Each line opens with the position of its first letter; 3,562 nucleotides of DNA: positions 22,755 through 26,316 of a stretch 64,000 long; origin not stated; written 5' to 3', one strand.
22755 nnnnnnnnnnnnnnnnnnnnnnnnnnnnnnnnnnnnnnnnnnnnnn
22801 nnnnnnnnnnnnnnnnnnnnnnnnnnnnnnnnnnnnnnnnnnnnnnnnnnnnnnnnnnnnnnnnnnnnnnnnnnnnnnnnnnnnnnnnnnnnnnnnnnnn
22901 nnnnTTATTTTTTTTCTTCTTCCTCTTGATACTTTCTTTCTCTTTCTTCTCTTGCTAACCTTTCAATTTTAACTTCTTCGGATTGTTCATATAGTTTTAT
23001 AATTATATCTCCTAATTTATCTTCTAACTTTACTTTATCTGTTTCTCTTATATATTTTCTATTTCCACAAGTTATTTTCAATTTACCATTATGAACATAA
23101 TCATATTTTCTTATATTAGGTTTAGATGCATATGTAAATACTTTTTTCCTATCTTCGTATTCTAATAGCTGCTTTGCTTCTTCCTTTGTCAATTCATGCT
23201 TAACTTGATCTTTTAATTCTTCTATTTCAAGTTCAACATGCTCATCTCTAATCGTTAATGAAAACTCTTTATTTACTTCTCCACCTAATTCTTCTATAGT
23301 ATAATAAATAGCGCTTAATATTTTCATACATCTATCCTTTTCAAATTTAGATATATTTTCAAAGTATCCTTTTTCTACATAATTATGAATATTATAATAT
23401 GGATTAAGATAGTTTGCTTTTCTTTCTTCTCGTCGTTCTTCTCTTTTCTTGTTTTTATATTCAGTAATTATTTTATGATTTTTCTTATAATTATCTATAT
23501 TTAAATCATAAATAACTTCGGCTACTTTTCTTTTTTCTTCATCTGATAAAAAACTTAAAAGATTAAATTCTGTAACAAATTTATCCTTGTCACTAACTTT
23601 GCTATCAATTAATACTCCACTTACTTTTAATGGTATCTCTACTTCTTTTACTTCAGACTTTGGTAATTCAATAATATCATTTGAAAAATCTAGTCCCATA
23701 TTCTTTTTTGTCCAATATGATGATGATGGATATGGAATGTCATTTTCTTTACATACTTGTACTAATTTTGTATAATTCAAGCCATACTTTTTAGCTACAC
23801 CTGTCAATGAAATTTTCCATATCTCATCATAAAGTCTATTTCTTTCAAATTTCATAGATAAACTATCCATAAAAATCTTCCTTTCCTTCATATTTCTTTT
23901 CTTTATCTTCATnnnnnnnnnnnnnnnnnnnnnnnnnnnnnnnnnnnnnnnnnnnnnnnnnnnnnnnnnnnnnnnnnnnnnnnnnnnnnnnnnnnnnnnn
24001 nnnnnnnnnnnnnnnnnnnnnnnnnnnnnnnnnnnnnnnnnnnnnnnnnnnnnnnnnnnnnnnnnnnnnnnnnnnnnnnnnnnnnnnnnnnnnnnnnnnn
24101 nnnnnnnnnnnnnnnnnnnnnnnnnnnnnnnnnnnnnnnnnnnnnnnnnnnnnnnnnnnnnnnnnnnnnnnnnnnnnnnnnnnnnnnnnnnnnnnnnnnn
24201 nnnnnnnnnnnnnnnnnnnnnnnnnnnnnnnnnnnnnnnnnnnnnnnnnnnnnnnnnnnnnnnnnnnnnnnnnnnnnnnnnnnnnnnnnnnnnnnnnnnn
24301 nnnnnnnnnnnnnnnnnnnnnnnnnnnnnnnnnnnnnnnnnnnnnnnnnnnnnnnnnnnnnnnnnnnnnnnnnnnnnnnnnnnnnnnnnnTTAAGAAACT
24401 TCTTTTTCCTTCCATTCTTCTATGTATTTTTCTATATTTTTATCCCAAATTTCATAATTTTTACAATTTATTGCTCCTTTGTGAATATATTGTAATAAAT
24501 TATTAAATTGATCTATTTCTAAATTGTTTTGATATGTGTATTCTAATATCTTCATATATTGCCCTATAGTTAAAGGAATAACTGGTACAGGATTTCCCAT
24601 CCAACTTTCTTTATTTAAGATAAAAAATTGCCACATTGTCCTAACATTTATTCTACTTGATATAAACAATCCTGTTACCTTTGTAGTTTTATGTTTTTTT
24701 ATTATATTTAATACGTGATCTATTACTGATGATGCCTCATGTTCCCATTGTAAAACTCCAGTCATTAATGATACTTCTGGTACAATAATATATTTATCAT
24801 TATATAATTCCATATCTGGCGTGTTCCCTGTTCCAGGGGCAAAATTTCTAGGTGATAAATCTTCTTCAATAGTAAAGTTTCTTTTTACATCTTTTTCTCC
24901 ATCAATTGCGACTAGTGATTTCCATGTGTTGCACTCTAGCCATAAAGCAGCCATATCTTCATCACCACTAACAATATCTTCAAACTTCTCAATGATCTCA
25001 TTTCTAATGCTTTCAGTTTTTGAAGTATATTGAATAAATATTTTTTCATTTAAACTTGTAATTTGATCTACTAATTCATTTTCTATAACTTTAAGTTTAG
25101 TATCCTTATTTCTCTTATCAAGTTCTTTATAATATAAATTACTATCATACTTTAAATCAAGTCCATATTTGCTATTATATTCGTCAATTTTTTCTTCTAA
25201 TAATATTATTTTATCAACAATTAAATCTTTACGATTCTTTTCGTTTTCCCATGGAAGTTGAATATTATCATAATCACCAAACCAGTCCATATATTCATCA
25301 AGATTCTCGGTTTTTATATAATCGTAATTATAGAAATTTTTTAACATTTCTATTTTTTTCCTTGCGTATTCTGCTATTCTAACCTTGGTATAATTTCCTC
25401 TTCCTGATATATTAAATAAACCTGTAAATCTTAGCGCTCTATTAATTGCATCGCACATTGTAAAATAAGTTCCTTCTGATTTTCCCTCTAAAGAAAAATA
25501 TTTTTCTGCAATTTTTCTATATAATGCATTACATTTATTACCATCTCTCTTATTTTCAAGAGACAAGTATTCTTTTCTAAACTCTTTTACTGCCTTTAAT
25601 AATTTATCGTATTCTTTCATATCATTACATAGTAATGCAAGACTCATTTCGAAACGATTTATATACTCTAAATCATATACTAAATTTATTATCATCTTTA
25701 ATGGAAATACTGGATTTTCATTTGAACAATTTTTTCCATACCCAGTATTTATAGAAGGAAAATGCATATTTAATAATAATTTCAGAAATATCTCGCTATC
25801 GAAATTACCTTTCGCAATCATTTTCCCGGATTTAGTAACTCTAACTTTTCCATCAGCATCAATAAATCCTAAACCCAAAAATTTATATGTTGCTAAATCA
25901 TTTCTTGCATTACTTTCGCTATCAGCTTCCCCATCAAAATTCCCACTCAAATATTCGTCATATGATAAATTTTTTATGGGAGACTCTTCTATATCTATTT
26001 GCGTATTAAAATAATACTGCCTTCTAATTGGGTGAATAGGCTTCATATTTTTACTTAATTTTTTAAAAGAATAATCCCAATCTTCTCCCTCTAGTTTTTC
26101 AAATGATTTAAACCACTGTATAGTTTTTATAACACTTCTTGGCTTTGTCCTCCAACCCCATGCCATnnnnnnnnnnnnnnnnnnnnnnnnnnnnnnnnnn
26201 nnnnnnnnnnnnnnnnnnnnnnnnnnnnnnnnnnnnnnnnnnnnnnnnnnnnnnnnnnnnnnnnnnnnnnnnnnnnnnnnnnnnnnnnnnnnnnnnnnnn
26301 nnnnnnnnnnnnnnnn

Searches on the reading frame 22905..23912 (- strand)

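Call 4: search_protein_families(library=pfam, proteins=[window:22905-23912:-], max_evalue=0.01)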
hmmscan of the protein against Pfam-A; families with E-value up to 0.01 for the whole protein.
window:22905-23912:- (335 aa): 0 families

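Call 5: search_protein_families(library=padloc, proteins=[window:22905-23912:-], max_evalue=0.01)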
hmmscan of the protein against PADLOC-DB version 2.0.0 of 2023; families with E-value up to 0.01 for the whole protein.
window:22905-23912:- (335 aa): 0 families

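Call 28: search_protein_families(library=ncbifam, proteins=[window:22905-23912:-], max_evalue=0.01)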
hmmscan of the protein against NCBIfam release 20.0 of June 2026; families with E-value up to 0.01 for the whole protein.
window:22905-23912:- (335 aa): 1 family
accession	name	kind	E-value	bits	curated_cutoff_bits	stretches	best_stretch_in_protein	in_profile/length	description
TIGR04543.1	ketoArg_3Met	equivalog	0.0033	16.5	425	1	107-181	219-294/336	2-ketoarginine methyltransferase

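Call 29: search_protein_families(library=phrogs, proteins=[window:22905-23912:-], max_evalue=0.001)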
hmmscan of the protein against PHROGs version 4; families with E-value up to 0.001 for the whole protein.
window:22905-23912:- (335 aa): 0 families

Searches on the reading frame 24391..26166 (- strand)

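Call 4: search_protein_families(library=pfam, proteins=[window:24391-26166:-], max_evalue=0.01)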
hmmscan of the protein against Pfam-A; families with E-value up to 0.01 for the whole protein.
window:24391-26166:- (591 aa): 1 family
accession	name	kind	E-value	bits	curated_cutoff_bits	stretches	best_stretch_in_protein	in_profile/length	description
PF09491.16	RE_AlwI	-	1.4e-37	130.2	23.1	1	99-540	3-441/441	AlwI restriction endonuclease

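Call 5: search_protein_families(library=padloc, proteins=[window:24391-26166:-], max_evalue=0.01)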
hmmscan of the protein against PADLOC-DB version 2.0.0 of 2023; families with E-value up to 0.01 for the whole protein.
window:24391-26166:- (591 aa): 3 families
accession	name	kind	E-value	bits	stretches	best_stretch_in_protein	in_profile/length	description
PDLC03393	REase_II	-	5.7e-26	88.9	1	68-586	81-619/624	Type II nicking endonuclease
PDLC03394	REase_II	-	1.8e-21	74.2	1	73-585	57-596/684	Type II nicking endonuclease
PDLC03463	REase_II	-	1.7e-10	38.2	1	187-578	179-556/570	Type II restriction enzyme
